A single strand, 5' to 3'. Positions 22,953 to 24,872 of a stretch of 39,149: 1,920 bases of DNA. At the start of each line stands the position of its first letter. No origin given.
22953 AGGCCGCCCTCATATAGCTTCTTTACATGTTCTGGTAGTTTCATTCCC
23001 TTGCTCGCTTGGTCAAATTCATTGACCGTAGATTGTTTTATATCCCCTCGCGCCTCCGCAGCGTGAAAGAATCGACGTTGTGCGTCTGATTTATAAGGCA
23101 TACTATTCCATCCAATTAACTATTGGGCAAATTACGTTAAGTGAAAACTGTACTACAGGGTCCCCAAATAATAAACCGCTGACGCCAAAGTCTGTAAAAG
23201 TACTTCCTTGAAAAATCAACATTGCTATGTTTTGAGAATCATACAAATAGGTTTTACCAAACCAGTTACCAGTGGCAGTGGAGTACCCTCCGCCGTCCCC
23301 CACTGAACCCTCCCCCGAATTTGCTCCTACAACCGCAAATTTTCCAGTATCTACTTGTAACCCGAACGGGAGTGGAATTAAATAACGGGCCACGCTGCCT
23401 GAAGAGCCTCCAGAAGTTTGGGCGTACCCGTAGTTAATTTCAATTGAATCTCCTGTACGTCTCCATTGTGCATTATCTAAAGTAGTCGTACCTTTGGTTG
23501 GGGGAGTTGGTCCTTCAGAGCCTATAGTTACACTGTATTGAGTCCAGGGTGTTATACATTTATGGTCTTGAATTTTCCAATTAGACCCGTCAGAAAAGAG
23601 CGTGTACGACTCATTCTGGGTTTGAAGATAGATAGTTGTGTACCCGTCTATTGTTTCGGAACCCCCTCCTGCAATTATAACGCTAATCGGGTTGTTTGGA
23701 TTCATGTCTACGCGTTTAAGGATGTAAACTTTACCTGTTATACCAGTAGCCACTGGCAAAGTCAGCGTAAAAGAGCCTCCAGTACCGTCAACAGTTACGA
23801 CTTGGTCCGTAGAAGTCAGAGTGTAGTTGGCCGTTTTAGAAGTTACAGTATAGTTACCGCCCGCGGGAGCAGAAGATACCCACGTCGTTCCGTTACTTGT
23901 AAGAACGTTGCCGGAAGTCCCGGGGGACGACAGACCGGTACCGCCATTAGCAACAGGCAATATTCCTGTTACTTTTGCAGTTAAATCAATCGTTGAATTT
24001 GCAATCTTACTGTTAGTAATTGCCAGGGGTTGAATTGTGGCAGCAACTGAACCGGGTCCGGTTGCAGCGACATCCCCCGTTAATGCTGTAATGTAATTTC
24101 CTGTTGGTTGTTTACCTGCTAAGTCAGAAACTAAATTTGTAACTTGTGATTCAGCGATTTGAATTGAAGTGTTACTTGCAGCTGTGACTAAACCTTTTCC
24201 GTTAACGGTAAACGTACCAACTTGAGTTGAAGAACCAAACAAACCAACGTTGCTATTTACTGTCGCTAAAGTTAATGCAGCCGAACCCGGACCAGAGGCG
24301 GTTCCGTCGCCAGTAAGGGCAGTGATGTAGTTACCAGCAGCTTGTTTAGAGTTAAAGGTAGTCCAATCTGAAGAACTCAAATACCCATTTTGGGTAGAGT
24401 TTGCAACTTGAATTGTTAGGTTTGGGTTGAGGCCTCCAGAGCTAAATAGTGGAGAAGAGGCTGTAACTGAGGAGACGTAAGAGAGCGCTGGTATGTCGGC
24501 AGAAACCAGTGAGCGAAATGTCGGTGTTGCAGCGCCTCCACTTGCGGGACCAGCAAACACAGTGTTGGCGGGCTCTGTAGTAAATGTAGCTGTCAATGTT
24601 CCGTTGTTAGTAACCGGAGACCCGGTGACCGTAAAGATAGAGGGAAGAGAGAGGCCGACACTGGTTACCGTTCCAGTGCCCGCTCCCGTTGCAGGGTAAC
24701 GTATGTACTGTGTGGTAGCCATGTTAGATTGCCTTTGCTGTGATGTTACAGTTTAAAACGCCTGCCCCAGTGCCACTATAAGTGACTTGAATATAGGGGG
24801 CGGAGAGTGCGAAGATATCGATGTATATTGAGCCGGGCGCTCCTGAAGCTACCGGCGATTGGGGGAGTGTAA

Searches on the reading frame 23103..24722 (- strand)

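Call 11: search_protein_families(library=pfam, proteins=[window:23103-24722:-], max_evalue=0.01)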
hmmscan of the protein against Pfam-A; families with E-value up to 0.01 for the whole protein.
window:23103-24722:- (539 aa): 0 families

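Call 12: search_protein_families(library=phrogs, proteins=[window:23103-24722:-], max_evalue=0.001)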
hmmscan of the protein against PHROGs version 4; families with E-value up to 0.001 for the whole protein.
window:23103-24722:- (539 aa): 1 family
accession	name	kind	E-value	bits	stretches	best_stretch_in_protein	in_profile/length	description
phrog_37034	-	unknown function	4.9e-08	34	1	261-383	52-169/171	-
